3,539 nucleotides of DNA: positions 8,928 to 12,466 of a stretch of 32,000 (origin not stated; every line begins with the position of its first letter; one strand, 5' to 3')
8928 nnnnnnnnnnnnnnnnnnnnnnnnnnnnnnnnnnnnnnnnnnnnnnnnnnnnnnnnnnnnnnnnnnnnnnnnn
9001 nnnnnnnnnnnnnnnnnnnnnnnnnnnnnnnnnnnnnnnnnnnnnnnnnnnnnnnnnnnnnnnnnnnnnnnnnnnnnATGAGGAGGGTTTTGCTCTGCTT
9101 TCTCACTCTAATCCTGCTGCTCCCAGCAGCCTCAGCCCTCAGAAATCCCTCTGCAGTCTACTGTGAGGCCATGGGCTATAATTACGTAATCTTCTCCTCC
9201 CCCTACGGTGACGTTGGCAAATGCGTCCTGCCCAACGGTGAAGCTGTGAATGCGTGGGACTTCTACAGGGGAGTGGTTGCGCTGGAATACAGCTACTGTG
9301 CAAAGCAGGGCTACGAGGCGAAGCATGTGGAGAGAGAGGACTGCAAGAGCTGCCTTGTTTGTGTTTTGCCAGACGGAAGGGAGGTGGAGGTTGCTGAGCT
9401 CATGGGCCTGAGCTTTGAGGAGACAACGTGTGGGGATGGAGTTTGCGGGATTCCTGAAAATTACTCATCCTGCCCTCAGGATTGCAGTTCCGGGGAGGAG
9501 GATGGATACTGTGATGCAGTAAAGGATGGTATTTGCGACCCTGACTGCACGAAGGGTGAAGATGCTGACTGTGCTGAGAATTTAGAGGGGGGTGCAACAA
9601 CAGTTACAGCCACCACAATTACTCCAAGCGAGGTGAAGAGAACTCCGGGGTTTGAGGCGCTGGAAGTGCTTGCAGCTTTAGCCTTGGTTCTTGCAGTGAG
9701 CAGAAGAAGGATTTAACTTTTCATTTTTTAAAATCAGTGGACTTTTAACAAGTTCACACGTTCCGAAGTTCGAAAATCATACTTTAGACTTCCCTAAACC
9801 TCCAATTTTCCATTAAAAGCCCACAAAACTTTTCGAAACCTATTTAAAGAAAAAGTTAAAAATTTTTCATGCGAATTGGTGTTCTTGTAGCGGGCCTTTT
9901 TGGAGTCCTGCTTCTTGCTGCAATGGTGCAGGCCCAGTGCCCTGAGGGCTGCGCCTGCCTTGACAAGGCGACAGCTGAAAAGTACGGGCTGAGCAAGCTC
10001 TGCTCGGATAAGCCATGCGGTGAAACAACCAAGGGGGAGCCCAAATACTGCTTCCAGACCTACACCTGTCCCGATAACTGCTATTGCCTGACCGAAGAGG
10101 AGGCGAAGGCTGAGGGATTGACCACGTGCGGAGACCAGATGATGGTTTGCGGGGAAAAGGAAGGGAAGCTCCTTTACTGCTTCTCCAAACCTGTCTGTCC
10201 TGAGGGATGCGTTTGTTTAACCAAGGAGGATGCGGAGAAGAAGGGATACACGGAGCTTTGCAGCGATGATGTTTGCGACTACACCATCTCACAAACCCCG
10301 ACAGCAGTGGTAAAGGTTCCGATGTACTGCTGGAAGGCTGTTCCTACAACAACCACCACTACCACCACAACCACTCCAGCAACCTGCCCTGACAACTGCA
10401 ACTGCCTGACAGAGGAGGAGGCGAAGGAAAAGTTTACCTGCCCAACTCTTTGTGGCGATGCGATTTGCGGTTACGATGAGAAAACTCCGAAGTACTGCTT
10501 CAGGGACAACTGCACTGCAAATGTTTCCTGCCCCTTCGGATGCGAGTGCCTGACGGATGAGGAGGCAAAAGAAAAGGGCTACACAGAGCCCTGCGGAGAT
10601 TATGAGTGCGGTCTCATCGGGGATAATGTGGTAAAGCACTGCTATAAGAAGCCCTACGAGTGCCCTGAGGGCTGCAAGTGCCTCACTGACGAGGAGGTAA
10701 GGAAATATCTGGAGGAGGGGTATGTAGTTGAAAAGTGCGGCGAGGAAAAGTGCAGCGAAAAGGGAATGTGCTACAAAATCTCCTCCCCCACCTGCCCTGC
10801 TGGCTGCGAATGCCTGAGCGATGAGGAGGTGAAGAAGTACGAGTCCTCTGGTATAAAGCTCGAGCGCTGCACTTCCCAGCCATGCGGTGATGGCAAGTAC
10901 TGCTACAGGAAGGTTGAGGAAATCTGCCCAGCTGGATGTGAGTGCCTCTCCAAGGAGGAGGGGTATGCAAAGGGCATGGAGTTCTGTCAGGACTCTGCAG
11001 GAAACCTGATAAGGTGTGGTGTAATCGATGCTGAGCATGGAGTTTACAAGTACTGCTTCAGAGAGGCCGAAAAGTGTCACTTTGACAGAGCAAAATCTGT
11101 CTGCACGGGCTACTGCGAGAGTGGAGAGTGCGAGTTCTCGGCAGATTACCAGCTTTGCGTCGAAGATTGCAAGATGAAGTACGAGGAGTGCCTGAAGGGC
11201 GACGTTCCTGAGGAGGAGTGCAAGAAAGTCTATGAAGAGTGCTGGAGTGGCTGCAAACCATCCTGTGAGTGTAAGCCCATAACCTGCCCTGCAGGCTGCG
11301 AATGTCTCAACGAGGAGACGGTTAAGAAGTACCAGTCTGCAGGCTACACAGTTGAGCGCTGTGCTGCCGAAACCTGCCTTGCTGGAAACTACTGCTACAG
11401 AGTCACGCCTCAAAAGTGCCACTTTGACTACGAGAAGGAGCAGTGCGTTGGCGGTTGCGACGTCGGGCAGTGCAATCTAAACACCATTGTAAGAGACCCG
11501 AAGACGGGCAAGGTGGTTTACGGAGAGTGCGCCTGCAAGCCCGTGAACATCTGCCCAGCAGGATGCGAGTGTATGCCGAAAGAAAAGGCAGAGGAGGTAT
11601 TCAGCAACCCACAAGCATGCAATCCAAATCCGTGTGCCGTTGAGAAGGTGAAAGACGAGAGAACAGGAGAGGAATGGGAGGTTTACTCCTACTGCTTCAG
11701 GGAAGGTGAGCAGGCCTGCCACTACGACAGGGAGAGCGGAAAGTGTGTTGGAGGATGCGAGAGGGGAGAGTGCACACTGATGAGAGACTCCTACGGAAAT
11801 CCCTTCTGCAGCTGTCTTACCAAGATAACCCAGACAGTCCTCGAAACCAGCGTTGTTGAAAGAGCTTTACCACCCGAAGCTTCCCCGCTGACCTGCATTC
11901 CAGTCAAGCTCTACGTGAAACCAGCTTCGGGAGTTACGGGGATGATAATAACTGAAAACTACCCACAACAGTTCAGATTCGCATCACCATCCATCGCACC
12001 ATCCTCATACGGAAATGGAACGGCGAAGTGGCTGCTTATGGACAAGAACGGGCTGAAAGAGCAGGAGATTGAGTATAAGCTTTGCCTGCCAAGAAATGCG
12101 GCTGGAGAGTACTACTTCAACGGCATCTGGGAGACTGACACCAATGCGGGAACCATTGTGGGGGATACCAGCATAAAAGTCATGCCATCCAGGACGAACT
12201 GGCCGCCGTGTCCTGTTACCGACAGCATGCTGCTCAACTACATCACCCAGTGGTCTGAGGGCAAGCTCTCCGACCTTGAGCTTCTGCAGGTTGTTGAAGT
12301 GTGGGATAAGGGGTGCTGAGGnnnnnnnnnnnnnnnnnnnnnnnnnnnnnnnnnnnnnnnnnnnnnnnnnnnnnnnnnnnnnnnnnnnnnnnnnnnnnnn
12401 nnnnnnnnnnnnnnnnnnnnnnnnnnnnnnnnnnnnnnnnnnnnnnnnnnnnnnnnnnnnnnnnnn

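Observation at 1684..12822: Three-cassette island of secreted modular proteins between purS and hisI (candidate undescribed cell-surface system)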

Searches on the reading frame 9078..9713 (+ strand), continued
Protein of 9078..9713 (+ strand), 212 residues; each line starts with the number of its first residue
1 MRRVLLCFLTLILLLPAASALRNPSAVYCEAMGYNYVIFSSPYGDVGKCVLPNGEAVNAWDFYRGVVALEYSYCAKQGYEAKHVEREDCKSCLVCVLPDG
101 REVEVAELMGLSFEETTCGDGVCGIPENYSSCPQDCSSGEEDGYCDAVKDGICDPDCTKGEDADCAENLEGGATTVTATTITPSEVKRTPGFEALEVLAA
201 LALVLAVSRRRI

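Call 96: search_protein_families(library=ncbifam, proteins=[L017:13496-14023:+, L019:6857-7495:+], max_evalue=0.01)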
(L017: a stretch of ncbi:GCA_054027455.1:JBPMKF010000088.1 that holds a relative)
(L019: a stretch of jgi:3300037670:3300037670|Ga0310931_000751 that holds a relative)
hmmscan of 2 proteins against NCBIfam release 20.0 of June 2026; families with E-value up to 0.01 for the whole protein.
L017:13496-14023:+ (176 aa): 0 families

L019:6857-7495:+ (213 aa): 5 families
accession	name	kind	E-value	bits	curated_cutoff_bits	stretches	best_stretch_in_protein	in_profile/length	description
TIGR04126.1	PGF_CTERM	domain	4.8e-07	29.3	24.5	1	185-212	1-28/28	PGF-CTERM sorting domain-containing protein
TIGR04281.1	peripla_PGF_1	equivalog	0.0015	17.8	325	1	169-211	287-329/330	PGF-CTERM-anchored ABC transporter substrate-binding protein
NF045529.2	Heimdall-CTERM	domain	0.0021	18.4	24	1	189-212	2-25/26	Heimdall-CTERM domain-containing surface protein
NF041335.1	surf_glcprot_Halo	equivalog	0.0023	16.1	1100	1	170-210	820-860/862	ArtA-dependent S-layer glycoprotein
TIGR04216.1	halo_surf_glyco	exception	0.0036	15.6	400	1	159-210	727-782/784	HVO_2072 family ArtA-dependent S-layer glycoprotein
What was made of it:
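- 9078..9716 (+): AF_1947: signal peptide, two DUF333 repeats, Cys/Asp-rich module, Thr-rich linker, PGF-CTERM (from 9642). Its start overlaps the AF_1946 stop (ATGA). The orthologue in L019 passes the TIGR04126 PGF_CTERM cut-off (call 96).
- On PGF-CTERM / archaeosortase A substrates, AF_1947 and AF_1949: The orthologue in L019 scores 29.3, above the cut-off (call 96).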

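Call 99: find_encoding_contigs(protein=P0196, flank=5000, max_places=2)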
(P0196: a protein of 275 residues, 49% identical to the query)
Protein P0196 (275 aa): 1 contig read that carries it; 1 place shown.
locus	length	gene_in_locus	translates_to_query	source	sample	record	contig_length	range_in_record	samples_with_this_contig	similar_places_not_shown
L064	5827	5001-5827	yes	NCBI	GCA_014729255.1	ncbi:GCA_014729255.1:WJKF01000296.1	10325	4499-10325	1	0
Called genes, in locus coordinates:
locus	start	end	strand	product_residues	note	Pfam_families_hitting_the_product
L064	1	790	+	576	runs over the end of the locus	-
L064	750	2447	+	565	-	PF01640:Peptidase_C10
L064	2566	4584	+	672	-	PF07504:FTP (weak)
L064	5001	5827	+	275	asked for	PF03891:DUF333, PF00112:Peptidase_C1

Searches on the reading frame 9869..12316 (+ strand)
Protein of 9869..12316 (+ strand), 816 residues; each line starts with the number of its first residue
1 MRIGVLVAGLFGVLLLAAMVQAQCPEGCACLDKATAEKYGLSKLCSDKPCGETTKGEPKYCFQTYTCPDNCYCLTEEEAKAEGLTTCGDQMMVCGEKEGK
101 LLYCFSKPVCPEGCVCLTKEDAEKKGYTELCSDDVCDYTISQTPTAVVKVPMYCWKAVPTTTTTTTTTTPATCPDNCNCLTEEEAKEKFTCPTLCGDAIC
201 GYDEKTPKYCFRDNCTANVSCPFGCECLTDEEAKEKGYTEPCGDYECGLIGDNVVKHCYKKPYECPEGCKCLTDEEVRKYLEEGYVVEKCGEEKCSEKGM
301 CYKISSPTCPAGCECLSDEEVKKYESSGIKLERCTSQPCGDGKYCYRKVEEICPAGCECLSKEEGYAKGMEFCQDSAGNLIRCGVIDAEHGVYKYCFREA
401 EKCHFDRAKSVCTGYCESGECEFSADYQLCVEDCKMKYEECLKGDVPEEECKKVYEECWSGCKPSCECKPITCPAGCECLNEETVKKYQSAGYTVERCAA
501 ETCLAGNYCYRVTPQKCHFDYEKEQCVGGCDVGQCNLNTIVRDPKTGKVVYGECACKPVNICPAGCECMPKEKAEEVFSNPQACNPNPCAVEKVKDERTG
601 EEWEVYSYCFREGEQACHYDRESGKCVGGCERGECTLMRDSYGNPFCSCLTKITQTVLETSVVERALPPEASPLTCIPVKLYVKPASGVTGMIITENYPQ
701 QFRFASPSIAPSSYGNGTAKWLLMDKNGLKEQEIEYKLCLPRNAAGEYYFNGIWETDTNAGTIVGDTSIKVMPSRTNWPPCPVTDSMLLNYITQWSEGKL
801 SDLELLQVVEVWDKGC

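Call 5: search_protein_families(library=pfam, proteins=[window:9869-12316:+], max_evalue=0.01)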
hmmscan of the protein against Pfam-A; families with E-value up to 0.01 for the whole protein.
window:9869-12316:+ (816 aa): 0 families

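Call 6: search_protein_families(library=ncbifam, proteins=[window:9869-12316:+], max_evalue=0.01)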
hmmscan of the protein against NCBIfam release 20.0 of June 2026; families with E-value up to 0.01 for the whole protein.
window:9869-12316:+ (816 aa): 0 families
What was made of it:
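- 9869..12319 (+): AF_1948: signal peptide, 10 CPxGCxC modules of about 44 aa interspersed with 3 CHxD...C modules and a poly-Thr tract, DUF11-like sandwich (11855-12214), duplicated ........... tail (12215-12316). No Pfam or NCBIfam family (calls 5, 6).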

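Call 14: find_homologous_proteins(query=window:9869-12316:+, max_evalue=0.001)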
Query window:9869-12316:+ (816 aa): 31 proteins with E <= 0.001 among 8000 candidates.
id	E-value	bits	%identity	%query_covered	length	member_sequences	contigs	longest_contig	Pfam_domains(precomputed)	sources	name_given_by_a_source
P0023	0.0e+0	1606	90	89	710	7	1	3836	-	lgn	-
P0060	1.7e-294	997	54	100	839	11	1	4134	-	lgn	-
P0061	1.2e-242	826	50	87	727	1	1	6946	-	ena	-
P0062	2.3e-192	660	47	74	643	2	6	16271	-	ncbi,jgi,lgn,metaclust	metaclust:\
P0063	1.7e-160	554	53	56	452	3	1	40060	-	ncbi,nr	ncbi:hypothetical protein DRP05_02500 [Archaeoglobales archaeon]|nr:MAG: hypothetical protein DRP05_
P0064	1.2e-153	531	42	79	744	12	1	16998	-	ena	-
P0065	1.8e-126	442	37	73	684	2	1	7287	-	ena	-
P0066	9.4e-123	429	37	73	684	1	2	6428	-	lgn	-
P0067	2.6e-109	385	34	73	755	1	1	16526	-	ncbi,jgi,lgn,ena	-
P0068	6.1e-68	248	42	32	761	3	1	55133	-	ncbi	-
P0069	3.4e-62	229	30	68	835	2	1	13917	-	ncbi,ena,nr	ncbi:MAG: hypothetical protein LUQ19_02660 [Methanoregula sp.]|nr:hypothetical protein [Methanoregul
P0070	4.3e-62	229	33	46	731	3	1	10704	-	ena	-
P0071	4.0e-59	219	35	41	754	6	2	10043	-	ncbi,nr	ncbi:MAG: hypothetical protein FJ008_06765 [Chloroflexi bacterium]|nr:hypothetical protein [Chlorofl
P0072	1.2e-50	191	30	68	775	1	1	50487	-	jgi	jgi:hypothetical protein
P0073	1.0e-43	168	31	65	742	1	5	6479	-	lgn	-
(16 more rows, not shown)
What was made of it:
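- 9869..12319 (+): Homologues in call 14.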

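Call 15: find_encoding_contigs(protein=P0062, flank=8000, max_places=3)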
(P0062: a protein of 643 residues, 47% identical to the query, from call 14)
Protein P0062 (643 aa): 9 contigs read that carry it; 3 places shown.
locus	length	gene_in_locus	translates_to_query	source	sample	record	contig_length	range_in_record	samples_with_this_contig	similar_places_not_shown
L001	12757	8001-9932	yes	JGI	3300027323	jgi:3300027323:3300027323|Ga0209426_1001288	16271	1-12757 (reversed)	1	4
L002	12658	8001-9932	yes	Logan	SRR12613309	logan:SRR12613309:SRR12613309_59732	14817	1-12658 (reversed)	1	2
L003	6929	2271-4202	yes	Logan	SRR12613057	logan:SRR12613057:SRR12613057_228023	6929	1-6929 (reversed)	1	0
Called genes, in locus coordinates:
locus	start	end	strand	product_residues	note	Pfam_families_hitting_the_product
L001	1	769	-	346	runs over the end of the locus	PF02277:DBI_PRT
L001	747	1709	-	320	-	PF01497:Peripla_BP_2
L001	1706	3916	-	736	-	PF14478:DUF4430, PF13243:SQHop_cyclase_C (weak), PF13249:SQHop_cyclase_N (faint), PF07678:TED_complement (faint), PF00432:Prenyltrans, PF13243:SQHop_cyclase_C (weak)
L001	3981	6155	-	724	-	PF13570:Beta-prop_ACSF4, PF01011:PQQ (faint), PF13360:PQQ_2, PF25292:Beta-prop_CGLA (faint), PF13360:PQQ_2, PF13570:Beta-prop_ACSF4, PF14478:DUF4430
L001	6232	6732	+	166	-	PF01022:HTH_5, PF01047:MarR (weak), PF13412:HTH_24 (weak)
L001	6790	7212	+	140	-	-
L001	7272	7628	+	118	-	-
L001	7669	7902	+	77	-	-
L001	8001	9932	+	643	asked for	-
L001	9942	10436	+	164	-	-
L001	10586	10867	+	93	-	PF02686:GatC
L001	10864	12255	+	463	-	PF01425:Amidase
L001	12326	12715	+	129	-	PF06745:ATPase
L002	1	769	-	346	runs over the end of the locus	PF02277:DBI_PRT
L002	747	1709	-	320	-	PF01497:Peripla_BP_2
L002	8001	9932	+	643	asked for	-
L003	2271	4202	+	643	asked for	-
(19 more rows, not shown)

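Call 16: find_encoding_contigs(protein=P0063, flank=8000, max_places=2)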
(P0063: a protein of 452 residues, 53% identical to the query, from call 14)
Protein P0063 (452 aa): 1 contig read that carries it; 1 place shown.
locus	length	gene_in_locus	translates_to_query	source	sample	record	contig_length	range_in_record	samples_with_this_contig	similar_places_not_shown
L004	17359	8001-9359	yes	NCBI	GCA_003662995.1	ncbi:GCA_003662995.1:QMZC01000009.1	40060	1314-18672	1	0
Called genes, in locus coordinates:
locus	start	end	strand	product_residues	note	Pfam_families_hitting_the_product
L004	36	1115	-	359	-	PF00988:CPSase_sm_chain, PF00117:GATase, PF07722:Peptidase_C26 (faint)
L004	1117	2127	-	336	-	PF01259:SAICAR_synt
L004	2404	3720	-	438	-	-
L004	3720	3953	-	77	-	-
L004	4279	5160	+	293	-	PF01180:DHO_dh, PF01207:Dus, PF03060:NMO (weak)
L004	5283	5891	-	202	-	PF00149:Metallophos, PF12850:Metallophos_2 (weak), PF14582:Metallophos_3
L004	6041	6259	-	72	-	PF01954:AF2212-like (weak)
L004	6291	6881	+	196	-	PF13580:SIS_2 (faint), PF01380:SIS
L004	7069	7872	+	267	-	-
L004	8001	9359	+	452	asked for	-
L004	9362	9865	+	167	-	-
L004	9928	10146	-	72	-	-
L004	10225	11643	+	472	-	PF01368:DHH, PF21763:DHH_CID, PF02272:DHHA1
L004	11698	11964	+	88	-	-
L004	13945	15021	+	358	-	PF01513:NAD_kinase, PF20143:NAD_kinase_C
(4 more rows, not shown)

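Call 18: find_encoding_contigs(protein=P0069, flank=6000, max_places=2)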
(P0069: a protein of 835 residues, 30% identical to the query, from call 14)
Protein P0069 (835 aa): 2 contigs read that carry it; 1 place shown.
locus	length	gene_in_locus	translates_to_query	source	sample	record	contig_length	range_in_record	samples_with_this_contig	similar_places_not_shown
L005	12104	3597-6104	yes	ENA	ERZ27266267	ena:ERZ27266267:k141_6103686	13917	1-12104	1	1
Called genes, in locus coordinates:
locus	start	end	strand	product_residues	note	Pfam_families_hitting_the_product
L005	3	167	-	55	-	?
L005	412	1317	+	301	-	PF10340:Say1_Mug180, PF07859:Abhydrolase_3, PF12697:Abhydrolase_6 (weak), PF20434:BD-FAE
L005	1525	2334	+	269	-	PF19656:DUF6159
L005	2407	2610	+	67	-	-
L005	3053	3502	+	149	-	-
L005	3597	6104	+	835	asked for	-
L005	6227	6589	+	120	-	-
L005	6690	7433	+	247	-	PF05711:TylF, PF13578:Methyltransf_24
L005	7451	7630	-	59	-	-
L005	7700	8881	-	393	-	PF07690:MFS_1, PF12832:MFS_1_like, PF13347:MFS_2 (weak), PF07690:MFS_1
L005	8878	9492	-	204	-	PF01170:UPF0020 (faint), PF13489:Methyltransf_23 (weak), PF03602:Cons_hypoth95 (weak), PF05175:MTS, PF06325:PrmA, PF13847:Methyltransf_31, PF13649:Methyltransf_25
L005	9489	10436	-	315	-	PF01866:Diphthamide_syn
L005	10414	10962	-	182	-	PF00156:Pribosyltran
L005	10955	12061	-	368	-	PF00282:Pyridoxal_deC, PF00266:Aminotran_5 (weak)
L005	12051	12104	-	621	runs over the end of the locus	PF01326:PPDK_N, PF00391:PEP-utilizers, PF02896:PEP-utilizers_C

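Call 19: find_encoding_contigs(protein=P0071, flank=6000, max_places=2)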
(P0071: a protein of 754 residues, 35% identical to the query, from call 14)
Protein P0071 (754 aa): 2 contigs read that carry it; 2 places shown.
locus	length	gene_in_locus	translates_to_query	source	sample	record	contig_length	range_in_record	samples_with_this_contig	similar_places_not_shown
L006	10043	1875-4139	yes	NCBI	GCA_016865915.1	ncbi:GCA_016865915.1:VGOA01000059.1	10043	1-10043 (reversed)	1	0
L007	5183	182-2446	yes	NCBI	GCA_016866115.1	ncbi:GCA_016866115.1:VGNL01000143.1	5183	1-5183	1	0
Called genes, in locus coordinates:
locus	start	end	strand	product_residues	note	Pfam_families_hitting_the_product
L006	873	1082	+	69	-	-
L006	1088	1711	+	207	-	-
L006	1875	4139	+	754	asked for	-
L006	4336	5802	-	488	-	PF00749:tRNA-synt_1c, PF19269:Anticodon_2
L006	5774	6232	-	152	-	PF06271:RDD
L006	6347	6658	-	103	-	-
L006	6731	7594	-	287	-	PF01479:S4, PF00849:PseudoU_synth_2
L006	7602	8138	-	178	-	PF01252:Peptidase_A8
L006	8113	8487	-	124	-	PF01258:zf-dskA_traR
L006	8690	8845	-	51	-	-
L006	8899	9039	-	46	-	PF11295:DUF3096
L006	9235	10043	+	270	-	PF12146:Hydrolase_4, PF00561:Abhydrolase_1, PF12697:Abhydrolase_6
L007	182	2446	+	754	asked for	-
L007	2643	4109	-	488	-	PF00749:tRNA-synt_1c, PF19269:Anticodon_2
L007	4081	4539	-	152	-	PF06271:RDD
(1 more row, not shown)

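Call 40: search_protein_families(library=pfam, alignment_id=A2, max_evalue=0.0001)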
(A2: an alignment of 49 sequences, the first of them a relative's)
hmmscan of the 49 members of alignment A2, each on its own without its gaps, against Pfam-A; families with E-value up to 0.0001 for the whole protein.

A. member 1, P0060 (839 aa): 0 families

B. families by the number of members that match (of 49 scanned): 17 families
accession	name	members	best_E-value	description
PF02369.22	Big_1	9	5.2e-24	Bacterial Ig-like domain (group 1)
PF09134.16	Invasin_D3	7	6.6e-14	Invasin, domain 3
PF00112.29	Peptidase_C1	5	3.1e-29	Papain family cysteine protease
PF07833.16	Cu_amine_oxidN1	3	1.5e-34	Copper amine oxidase N-terminal domain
PF13620.12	CarboxypepD_reg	3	1.1e-08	Carboxypeptidase regulatory-like domain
PF00801.26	PKD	3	7.8e-06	PKD domain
PF02412.23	TSP_3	2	2e-17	Thrombospondin type 3 repeat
PF07705.17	CARDB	1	8.9e-29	CARDB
PF22352.2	K319L-like_PKD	1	1.4e-18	K319L-like, PKD domain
PF18911.6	PKD_4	1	3e-12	PKD domain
PF18204.6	PGF-CTERM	1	2.3e-09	PGF-CTERM motif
PF03640.20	Lipoprotein_15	1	2.1e-08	Secreted repeat of unknown function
PF17789.7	MG4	1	2.1e-06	Macroglobulin domain MG4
PF07956.16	DUF1690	1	8.2e-06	Protein of Unknown function (DUF1690)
PF16640.11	Big_3_5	1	9.3e-06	Bacterial Ig-like domain (group 3)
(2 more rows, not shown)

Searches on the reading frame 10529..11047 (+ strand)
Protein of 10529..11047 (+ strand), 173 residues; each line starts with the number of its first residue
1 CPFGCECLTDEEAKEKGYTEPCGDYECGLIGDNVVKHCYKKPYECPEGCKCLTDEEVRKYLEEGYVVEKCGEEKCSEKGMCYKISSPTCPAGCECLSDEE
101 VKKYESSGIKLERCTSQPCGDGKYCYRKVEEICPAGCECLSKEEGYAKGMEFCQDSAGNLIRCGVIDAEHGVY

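Call 38: search_protein_representatives(protein=window:10529-11047:+)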
Query: 173 residues. Proteins with E-value up to 0.001 (for the whole library): 58; up to 1e-10: 29; up to 1e-30: 3. The best 58 are listed.
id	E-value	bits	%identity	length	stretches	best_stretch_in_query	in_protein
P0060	9.2e-77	273.9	50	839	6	1-169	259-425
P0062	3.9e-44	167.4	48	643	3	1-173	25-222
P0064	3.8e-38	147.9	50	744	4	45-173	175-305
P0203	5.6e-29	118.0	41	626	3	1-168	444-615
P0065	3.2e-28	115.5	48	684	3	1-155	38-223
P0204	1.1e-26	110.5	46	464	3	1-173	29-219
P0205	3.6e-24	102.3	40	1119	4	1-163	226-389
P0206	1.1e-23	100.7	39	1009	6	1-158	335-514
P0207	1.4e-22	97.0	41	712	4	1-120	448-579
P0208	3.2e-22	95.9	34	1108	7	1-165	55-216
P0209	2.1e-20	90.0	41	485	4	1-54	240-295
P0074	5.2e-18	82.2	41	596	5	88-154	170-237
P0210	1.3e-17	80.9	44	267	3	1-38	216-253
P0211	1.6e-17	80.6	40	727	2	1-141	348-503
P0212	5.4e-17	78.9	40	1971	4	1-133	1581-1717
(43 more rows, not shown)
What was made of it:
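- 9869..12319 (+): The module is rare: 58 representatives out of 1.84 billion (call 38).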
